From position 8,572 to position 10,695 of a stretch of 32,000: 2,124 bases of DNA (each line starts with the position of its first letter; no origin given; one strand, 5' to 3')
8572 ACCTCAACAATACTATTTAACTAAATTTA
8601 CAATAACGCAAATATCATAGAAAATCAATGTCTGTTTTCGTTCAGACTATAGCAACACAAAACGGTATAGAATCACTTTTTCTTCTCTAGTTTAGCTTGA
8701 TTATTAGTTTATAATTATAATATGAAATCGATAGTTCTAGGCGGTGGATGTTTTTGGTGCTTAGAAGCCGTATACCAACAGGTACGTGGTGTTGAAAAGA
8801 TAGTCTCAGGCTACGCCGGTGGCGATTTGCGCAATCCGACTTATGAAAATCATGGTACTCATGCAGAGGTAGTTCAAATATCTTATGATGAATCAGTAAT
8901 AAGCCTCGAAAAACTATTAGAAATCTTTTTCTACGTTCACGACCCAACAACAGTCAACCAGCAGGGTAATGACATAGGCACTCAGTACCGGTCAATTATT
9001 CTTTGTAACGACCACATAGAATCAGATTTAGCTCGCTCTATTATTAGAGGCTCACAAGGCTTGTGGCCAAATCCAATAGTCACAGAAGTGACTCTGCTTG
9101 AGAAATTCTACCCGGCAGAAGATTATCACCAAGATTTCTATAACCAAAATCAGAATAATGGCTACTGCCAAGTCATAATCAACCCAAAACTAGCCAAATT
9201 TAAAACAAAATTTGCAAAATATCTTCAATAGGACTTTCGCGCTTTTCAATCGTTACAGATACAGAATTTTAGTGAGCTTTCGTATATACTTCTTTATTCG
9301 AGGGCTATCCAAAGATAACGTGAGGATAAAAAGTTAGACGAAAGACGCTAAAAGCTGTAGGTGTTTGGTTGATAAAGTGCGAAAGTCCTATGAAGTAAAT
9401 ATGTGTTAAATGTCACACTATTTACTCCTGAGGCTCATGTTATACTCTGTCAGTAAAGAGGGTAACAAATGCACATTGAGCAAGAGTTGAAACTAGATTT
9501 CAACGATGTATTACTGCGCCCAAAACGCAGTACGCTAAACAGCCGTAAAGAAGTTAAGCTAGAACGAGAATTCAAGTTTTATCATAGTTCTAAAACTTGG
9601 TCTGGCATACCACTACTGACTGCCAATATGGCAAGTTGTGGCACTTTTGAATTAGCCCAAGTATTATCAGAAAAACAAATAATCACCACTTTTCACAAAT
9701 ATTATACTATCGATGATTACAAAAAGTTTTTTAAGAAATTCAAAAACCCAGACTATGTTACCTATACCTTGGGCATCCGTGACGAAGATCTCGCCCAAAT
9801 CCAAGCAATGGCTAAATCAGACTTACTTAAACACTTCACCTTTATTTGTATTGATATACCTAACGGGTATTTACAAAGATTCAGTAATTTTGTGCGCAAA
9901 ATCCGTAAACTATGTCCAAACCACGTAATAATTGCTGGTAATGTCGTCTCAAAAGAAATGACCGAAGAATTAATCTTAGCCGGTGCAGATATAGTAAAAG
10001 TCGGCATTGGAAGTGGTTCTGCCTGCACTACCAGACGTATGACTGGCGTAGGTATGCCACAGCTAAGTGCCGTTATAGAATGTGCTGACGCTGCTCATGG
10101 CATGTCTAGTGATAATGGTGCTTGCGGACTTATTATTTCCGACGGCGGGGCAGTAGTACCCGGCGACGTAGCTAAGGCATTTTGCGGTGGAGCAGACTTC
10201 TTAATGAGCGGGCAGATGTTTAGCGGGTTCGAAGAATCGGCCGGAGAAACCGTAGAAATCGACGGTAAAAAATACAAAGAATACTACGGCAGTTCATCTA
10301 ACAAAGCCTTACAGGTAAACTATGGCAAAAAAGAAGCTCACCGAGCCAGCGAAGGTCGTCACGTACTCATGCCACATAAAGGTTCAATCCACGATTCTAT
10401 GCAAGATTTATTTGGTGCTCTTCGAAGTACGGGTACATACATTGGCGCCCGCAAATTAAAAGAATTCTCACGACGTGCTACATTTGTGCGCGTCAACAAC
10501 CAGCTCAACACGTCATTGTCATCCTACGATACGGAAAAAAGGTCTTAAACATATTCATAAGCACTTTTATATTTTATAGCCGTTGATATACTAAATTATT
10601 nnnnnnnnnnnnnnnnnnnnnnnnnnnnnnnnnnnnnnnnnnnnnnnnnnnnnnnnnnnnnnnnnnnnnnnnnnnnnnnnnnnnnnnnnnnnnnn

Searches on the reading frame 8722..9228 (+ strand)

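Call 37: search_protein_families(library=pfam, proteins=[window:8722-9228:+], max_evalue=0.001)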
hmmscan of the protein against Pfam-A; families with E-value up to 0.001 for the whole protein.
window:8722-9228:+ (169 aa): 1 family
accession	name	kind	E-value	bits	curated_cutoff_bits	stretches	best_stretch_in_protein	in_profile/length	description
PF01625.27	PMSR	-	3.2e-55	187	23.7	1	4-150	2-153/153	Peptide methionine sulfoxide reductase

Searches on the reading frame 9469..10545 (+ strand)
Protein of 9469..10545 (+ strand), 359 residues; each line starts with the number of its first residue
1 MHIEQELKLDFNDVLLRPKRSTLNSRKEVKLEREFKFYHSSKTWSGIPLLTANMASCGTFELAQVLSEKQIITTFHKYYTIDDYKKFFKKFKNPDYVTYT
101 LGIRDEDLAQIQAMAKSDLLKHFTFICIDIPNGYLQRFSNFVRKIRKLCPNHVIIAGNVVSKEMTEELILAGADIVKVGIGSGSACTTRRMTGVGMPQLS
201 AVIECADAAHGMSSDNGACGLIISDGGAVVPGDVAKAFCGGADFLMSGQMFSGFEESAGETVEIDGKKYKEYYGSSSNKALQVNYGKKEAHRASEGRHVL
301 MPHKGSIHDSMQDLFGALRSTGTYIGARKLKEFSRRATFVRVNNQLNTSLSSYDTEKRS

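Call 37: search_protein_families(library=pfam, proteins=[window:9469-10545:+], max_evalue=0.001)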
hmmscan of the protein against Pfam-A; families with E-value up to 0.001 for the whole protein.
window:9469-10545:+ (359 aa): 1 family
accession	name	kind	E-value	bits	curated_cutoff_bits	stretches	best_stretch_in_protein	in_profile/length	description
PF00478.31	IMPDH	-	1.5e-67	228.5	25.6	1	9-344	2-336/345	IMP dehydrogenase / GMP reductase domain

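Call 105: search_protein_families(library=ncbifam, proteins=[window:9469-10545:+], max_evalue=0.00001)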
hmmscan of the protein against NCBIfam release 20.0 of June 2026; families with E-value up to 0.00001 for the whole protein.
window:9469-10545:+ (359 aa): 11 families
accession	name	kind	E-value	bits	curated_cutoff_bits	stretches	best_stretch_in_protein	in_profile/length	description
NF003470.0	PRK05096.1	equivalog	5.8e-140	466.4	397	1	1-349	1-343/347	GMP reductase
TIGR01305.1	GMP_reduct_1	equivalog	1.2e-129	432.3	492.15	1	3-348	2-341/343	GMP reductase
NF003966.0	PRK05458.1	equivalog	1.5e-61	208.5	344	1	9-345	6-320/327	GMP reductase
NF005869.0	PRK07807.1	equivalog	6e-56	190.4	549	1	111-338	228-460/479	GuaB1 family IMP dehydrogenase-related protein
TIGR01302.1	IMP_dehydrog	equivalog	2.4e-53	181.6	481.5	1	99-333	217-448/450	IMP dehydrogenase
NF052358.1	GMPRedGuaB1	equivalog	2.7e-52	178.5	675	1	123-338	240-460/479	GMP reductase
TIGR01306.1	GMP_reduct_2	equivalog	4.4e-52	177.6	465.65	1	9-345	2-316/321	GMP reductase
TIGR01303.1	IMP_DH_rel_1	equivalog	9.6e-49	166.5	562.75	1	112-338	227-458/475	GuaB1 family IMP dehydrogenase-related protein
NF005311.0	PRK06843.1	equivalog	8.9e-44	150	779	1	121-344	164-389/404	inosine 5-monophosphate dehydrogenase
NF005493.0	PRK07107.1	equivalog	8.3e-41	140.1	585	1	125-343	257-479/502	IMP dehydrogenase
TIGR01304.1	IMP_DH_rel_2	equivalog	1e-16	61.2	342.1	1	154-335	188-360/365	GuaB3 family IMP dehydrogenase-related protein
